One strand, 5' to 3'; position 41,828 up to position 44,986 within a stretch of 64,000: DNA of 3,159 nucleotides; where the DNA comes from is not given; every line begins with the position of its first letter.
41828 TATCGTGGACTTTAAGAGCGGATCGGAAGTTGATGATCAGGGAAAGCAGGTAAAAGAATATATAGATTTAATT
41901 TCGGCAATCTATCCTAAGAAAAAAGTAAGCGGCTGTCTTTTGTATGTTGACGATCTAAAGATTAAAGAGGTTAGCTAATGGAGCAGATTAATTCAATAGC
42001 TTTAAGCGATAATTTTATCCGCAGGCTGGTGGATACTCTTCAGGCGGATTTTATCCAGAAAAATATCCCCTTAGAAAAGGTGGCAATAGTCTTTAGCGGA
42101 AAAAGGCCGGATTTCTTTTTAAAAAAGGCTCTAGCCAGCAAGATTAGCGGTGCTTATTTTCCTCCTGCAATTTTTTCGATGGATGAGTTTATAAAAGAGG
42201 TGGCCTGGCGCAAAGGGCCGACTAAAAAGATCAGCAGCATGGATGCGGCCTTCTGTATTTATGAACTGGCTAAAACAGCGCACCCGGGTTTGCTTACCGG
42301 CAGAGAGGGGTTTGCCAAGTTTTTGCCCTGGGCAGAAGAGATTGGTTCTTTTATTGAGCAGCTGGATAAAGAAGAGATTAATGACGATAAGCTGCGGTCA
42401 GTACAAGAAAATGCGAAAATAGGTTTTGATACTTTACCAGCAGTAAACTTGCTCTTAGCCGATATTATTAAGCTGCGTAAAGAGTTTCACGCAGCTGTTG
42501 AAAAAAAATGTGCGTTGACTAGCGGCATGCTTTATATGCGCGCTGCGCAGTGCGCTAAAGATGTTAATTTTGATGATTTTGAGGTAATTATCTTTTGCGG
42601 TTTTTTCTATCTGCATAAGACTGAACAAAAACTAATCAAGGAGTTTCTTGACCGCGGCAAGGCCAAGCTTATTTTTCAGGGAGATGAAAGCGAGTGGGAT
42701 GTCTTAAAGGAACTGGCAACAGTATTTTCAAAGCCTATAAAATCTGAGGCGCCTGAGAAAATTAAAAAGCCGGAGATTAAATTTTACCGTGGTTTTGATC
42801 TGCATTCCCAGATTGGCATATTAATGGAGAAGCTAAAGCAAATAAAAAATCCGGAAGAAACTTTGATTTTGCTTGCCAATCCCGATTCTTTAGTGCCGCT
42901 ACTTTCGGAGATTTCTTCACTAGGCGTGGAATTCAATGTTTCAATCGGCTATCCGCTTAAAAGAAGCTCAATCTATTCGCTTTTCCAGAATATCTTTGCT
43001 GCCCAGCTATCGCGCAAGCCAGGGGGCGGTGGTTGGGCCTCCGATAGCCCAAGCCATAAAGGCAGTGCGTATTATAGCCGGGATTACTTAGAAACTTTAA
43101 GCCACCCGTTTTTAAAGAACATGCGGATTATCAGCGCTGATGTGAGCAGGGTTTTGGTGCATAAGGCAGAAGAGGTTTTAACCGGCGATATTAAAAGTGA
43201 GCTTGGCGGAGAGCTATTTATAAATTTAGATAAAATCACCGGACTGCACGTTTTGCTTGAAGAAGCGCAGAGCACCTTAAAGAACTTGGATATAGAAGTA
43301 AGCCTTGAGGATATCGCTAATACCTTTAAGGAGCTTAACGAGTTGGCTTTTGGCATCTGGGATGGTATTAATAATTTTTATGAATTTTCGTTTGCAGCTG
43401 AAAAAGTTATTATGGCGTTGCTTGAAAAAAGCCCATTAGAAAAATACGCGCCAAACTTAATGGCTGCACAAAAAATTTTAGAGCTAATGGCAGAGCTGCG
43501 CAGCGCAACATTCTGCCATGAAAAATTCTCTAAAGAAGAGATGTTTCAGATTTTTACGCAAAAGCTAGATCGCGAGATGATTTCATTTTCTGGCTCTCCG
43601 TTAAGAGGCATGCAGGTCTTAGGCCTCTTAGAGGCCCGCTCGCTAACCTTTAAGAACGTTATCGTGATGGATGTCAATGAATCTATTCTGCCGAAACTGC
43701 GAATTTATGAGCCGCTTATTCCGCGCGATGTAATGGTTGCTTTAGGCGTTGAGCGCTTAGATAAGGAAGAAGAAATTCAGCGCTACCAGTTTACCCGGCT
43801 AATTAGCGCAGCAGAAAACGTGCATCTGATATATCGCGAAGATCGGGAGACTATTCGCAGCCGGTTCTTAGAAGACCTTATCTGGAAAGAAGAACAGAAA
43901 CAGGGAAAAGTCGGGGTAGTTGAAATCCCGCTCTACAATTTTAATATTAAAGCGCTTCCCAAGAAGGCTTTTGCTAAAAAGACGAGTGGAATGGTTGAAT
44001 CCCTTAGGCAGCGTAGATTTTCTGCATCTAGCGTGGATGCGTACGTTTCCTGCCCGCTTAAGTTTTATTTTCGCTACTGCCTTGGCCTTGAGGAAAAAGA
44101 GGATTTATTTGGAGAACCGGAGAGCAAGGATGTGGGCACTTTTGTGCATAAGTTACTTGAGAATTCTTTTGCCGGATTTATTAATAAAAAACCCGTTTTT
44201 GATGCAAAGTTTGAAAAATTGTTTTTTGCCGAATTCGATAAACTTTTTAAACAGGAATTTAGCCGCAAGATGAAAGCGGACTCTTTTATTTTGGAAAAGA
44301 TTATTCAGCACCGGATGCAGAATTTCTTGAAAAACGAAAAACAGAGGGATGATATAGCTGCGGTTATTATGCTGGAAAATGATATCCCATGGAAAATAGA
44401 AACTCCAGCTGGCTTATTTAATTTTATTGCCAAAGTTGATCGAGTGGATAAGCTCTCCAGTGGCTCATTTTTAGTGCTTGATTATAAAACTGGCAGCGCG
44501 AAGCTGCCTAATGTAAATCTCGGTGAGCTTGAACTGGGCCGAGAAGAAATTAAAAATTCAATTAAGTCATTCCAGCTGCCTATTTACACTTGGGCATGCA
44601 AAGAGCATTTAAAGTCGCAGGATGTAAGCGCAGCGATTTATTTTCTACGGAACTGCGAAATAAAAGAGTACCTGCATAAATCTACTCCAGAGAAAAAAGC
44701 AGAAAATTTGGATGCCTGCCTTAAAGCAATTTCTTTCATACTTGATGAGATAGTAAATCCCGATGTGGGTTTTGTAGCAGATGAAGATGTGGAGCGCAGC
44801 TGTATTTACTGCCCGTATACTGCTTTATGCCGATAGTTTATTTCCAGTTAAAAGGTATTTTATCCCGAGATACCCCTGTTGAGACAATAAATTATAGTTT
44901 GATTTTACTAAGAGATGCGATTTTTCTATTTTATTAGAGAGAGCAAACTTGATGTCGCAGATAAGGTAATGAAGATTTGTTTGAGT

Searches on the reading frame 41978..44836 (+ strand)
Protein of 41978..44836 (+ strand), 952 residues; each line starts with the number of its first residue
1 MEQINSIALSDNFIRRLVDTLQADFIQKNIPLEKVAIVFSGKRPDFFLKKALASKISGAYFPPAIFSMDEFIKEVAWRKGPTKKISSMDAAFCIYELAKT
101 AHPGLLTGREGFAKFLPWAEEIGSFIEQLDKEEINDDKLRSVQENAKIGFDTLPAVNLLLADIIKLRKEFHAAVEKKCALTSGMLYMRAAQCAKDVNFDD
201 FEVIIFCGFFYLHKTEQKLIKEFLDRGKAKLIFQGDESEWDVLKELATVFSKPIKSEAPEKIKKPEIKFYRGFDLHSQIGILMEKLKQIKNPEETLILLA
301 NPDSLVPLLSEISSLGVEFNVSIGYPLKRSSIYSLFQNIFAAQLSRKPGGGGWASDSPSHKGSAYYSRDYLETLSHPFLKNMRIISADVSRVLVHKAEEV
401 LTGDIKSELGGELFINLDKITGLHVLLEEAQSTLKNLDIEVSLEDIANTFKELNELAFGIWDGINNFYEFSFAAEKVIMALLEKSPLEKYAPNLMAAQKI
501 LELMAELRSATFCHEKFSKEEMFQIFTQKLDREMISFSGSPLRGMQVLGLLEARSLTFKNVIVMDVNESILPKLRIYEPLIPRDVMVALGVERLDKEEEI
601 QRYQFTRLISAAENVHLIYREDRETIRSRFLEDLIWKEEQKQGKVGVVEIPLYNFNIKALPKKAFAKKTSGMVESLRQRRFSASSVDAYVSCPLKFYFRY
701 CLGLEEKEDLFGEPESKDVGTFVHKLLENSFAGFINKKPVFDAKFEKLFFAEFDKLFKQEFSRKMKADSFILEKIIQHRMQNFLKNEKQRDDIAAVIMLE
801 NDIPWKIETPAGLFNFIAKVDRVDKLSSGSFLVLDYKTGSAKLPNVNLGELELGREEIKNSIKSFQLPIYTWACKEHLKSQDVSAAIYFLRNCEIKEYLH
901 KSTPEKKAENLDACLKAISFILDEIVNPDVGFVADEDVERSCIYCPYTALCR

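Call 13: search_protein_families(library=pfam, proteins=[window:41978-44836:+], max_evalue=0.0001)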
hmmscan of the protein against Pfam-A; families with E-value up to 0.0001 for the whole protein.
window:41978-44836:+ (952 aa): 1 family
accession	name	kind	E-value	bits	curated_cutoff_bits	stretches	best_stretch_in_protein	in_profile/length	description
PF12705.13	PDDEXK_1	-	4e-32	112.6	22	1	680-952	1-247/247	PD-(D/E)XK nuclease superfamily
